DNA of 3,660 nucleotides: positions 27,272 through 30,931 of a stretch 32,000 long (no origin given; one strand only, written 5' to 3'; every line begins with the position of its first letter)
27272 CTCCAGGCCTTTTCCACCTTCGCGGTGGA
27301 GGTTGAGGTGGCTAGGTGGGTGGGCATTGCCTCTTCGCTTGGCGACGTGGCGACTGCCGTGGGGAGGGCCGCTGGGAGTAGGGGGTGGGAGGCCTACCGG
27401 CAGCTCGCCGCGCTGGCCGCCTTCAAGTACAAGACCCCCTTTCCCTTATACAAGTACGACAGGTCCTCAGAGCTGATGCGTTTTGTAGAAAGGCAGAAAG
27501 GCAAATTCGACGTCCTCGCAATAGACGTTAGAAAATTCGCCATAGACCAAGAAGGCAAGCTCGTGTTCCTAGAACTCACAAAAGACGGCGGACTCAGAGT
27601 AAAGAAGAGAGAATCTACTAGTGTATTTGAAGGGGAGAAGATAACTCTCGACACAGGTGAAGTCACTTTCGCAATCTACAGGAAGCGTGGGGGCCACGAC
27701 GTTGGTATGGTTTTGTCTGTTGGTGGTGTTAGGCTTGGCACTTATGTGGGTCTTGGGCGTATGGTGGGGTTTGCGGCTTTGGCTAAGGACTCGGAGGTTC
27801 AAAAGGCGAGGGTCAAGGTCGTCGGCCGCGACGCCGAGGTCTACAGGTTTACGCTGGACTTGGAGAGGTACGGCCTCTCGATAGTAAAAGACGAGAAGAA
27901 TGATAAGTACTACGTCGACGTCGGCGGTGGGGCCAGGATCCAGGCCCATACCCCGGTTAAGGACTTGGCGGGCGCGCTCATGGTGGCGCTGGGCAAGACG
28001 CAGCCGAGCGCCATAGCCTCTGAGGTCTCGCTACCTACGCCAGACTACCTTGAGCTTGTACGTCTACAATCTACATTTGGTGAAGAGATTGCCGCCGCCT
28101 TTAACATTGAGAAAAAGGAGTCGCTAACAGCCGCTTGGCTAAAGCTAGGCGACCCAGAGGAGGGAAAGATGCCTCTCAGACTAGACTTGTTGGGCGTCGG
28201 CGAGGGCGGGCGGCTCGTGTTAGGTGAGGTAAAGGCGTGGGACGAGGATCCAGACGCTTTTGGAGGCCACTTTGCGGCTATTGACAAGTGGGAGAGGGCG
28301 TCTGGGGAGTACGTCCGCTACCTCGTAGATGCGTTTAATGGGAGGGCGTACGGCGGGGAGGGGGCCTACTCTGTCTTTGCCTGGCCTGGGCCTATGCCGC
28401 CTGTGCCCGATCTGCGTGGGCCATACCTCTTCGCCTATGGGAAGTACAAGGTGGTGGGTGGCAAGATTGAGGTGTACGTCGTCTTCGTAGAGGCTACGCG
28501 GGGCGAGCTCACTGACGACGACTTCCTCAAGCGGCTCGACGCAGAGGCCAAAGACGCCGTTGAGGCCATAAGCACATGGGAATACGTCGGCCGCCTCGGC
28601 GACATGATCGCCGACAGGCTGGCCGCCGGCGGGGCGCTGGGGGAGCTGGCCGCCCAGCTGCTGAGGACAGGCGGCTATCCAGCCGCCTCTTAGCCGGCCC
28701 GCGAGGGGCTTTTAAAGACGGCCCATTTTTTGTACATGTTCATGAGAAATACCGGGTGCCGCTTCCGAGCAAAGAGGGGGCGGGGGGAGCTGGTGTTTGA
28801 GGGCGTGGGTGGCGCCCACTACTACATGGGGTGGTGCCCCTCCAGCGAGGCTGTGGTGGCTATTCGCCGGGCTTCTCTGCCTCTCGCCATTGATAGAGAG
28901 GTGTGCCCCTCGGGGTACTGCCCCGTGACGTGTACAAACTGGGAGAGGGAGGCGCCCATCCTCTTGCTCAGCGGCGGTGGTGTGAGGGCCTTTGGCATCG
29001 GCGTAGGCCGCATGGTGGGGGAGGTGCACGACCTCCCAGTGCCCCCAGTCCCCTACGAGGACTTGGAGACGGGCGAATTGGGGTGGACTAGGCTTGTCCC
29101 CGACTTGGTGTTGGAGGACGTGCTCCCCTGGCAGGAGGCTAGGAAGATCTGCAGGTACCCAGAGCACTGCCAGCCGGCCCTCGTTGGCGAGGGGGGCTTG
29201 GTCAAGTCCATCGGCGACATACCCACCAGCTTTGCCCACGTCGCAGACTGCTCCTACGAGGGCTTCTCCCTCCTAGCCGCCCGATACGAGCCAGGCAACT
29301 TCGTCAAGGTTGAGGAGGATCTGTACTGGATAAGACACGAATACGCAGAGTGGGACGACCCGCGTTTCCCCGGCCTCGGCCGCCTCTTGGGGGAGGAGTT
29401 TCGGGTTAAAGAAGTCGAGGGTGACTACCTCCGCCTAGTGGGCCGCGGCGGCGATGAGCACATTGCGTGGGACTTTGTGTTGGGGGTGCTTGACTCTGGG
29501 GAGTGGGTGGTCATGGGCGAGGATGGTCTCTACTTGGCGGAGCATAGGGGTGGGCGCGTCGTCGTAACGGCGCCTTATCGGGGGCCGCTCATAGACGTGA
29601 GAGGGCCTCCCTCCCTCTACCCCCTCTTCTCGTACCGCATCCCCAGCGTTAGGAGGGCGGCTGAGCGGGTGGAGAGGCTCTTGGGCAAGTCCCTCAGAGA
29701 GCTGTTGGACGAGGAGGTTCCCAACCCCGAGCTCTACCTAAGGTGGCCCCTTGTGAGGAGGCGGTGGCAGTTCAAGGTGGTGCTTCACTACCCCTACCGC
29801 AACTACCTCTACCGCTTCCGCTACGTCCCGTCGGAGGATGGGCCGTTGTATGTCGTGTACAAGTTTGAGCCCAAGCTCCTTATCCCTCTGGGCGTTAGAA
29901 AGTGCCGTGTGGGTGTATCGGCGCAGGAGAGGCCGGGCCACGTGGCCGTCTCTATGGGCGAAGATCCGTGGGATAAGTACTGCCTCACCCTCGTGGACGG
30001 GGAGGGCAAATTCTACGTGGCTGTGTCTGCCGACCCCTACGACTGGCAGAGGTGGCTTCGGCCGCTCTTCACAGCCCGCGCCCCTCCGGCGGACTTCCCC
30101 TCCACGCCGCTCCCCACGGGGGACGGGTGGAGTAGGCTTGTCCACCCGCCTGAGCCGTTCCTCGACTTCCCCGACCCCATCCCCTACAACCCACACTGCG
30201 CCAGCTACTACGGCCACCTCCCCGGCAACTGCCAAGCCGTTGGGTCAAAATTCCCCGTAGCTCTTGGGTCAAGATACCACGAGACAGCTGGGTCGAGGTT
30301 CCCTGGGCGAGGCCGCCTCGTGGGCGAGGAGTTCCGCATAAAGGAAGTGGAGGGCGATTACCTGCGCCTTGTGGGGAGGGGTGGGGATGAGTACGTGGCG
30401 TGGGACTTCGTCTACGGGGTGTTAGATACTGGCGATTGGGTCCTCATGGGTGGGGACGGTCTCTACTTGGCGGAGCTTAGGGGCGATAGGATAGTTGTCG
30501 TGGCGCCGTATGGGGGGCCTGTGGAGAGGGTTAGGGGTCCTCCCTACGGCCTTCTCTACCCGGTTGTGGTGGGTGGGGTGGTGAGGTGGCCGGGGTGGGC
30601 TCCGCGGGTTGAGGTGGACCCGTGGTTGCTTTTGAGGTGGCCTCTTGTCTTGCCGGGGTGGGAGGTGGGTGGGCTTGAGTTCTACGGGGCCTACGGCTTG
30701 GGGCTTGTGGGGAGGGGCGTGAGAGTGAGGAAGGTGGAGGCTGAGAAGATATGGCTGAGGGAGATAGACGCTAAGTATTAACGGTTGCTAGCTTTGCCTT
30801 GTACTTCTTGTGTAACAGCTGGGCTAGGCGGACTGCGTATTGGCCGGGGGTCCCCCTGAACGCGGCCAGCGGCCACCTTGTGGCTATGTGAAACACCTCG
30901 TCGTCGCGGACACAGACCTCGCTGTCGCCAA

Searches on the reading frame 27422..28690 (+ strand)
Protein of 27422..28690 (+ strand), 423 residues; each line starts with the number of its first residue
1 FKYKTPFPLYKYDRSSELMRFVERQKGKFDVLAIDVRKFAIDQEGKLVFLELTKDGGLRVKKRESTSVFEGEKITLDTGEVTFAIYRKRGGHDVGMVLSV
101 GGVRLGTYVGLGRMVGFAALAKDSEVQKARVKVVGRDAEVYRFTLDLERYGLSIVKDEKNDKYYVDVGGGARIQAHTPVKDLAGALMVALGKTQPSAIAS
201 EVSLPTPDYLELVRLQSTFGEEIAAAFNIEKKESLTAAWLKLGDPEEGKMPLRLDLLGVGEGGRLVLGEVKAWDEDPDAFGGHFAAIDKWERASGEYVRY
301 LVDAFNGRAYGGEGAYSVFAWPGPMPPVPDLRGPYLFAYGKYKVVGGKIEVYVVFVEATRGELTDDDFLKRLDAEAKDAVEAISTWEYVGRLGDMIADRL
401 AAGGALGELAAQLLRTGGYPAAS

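Call 46: search_protein_families(library=pfam, proteins=[window:27422-28690:+], max_evalue=10)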
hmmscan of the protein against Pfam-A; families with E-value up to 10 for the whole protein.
window:27422-28690:+ (423 aa): 1 family
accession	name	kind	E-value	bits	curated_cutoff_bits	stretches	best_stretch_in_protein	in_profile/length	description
PF01597.25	GCV_H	-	0.25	11.7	22.2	1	21-74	9-59/122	Glycine cleavage H-protein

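Call 79: search_protein_families(library=phrogs, proteins=[window:27422-28690:+], max_evalue=0.01)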
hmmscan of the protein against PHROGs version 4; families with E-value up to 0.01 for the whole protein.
window:27422-28690:+ (423 aa): 0 families

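Call 80: search_dna_similar(query=window:27422-28690:+, collection=plasmids, mode=protein, max_evalue=0.001)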
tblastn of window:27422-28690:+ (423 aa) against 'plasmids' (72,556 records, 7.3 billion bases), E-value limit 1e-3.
No match.

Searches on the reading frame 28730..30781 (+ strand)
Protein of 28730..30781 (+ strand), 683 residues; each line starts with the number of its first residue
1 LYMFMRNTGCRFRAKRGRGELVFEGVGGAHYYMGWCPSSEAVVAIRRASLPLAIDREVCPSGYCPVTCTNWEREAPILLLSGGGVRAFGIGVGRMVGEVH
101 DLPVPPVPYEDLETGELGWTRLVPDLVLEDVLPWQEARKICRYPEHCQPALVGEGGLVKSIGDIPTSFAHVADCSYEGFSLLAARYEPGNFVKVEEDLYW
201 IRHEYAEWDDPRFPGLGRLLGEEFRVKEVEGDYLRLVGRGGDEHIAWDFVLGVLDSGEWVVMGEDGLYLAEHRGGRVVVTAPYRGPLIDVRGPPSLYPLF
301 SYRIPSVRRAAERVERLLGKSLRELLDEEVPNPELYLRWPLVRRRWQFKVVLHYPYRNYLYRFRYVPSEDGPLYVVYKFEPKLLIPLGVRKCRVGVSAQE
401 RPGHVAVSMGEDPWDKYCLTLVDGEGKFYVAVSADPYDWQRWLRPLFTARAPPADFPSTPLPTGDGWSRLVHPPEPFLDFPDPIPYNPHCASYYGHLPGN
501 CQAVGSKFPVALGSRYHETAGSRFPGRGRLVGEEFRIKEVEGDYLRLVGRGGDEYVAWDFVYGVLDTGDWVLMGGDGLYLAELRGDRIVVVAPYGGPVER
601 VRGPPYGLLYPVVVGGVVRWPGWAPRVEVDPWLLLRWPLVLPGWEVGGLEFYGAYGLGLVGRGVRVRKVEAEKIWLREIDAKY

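Call 6: search_protein_families(library=pfam, proteins=[window:28730-30781:+], max_evalue=0.01)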
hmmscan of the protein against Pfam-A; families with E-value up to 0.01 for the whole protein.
window:28730-30781:+ (683 aa): 0 families

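Call 7: search_protein_families(library=ncbifam, proteins=[window:28730-30781:+], max_evalue=0.01)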
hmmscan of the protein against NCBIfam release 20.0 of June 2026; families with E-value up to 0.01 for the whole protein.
window:28730-30781:+ (683 aa): 0 families

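Call 66: search_protein_families(library=padloc, proteins=[window:28730-30781:+], max_evalue=0.01)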
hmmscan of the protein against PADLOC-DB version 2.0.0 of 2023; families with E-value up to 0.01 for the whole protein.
window:28730-30781:+ (683 aa): 0 families

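Call 79: search_protein_families(library=phrogs, proteins=[window:28730-30781:+], max_evalue=0.01)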
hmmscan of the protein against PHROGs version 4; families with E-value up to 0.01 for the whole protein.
window:28730-30781:+ (683 aa): 0 families

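Call 86: find_encoding_contigs(protein=window:28730-30781:+, flank=10000, max_places=4)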
Protein window:28730-30781:+ (683 aa): no gene with exactly this product is on record in the collection.

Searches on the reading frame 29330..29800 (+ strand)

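Call 46: search_protein_families(library=pfam, proteins=[window:29330-29800:+], max_evalue=10)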
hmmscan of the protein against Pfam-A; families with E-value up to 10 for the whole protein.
window:29330-29800:+ (157 aa): 1 family
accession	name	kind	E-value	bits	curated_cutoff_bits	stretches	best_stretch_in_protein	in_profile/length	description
PF14809.11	TGT_C1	-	2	9.2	25.3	0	101-120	15-34/70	C1 domain of tRNA-guanine transglycosylase dimerisation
